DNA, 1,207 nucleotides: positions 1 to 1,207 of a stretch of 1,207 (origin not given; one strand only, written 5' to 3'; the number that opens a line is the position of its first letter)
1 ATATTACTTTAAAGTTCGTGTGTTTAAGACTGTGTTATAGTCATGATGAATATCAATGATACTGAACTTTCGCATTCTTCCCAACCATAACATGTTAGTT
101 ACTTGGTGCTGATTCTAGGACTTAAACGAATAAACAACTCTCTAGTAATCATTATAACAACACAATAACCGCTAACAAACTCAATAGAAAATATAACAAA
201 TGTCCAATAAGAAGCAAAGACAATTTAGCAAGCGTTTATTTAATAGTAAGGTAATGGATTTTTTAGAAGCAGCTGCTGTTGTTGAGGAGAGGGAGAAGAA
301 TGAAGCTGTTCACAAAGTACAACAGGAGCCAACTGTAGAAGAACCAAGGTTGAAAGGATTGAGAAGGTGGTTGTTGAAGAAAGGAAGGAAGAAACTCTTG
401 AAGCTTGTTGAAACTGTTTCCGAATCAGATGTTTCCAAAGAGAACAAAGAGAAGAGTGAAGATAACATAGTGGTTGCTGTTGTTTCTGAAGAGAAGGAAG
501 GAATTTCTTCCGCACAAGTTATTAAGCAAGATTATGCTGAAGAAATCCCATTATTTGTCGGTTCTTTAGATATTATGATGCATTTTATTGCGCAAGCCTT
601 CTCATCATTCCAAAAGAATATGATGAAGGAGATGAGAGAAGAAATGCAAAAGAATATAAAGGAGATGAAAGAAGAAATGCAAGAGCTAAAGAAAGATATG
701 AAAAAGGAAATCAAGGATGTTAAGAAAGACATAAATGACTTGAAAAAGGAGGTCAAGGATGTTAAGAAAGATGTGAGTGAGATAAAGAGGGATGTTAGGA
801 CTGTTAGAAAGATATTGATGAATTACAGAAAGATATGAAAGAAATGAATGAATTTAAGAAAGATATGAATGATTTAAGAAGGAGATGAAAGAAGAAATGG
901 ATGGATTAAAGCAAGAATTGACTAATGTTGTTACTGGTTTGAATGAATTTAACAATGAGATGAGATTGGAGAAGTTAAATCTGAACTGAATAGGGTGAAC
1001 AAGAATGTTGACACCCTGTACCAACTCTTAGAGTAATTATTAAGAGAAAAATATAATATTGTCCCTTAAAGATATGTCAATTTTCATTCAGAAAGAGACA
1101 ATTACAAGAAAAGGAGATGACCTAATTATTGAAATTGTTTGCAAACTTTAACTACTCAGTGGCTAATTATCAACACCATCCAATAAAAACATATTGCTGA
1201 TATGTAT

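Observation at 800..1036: Coiled-coil ORF continues past its stop through three successive -1 frame shifts that return to the original frame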

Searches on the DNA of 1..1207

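Call 28: search_rna_families(source=window, threshold=evalue, max_evalue=1)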
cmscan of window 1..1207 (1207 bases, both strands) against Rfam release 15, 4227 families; matches with E-value up to 1: 1.
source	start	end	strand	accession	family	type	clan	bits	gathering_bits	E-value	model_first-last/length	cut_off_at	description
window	570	658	+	RF00154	SNORD63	Gene; snRNA; snoRNA; CD-box;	-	21.9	43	0.37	1-70/70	no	Small nucleolar RNA SNORD63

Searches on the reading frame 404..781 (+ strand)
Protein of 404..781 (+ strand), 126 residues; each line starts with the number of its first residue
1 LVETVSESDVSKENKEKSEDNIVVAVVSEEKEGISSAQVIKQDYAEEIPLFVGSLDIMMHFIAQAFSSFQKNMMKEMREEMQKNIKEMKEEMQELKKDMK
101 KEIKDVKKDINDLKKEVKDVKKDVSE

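Call 20: find_related_loci(query=window:404-781:+, collection=metagenome_contigs, flank=10000)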
Query seq(126 aa) (126 aa) in metagenome_contigs; peptide patterns used: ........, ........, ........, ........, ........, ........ (x = any residue, [..] = any of these).
600 stretches matched a pattern, but none encodes a relative of the query by tblastn (E <= 1e-3).

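Call 21: find_related_loci(query=window:404-781:+, collection=viral_contigs, flank=10000)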
Query seq(126 aa) (126 aa) in viral_contigs; peptide patterns used: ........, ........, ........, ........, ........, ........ (x = any residue, [..] = any of these).
101 stretches matched a pattern, but none encodes a relative of the query by tblastn (E <= 1e-3).
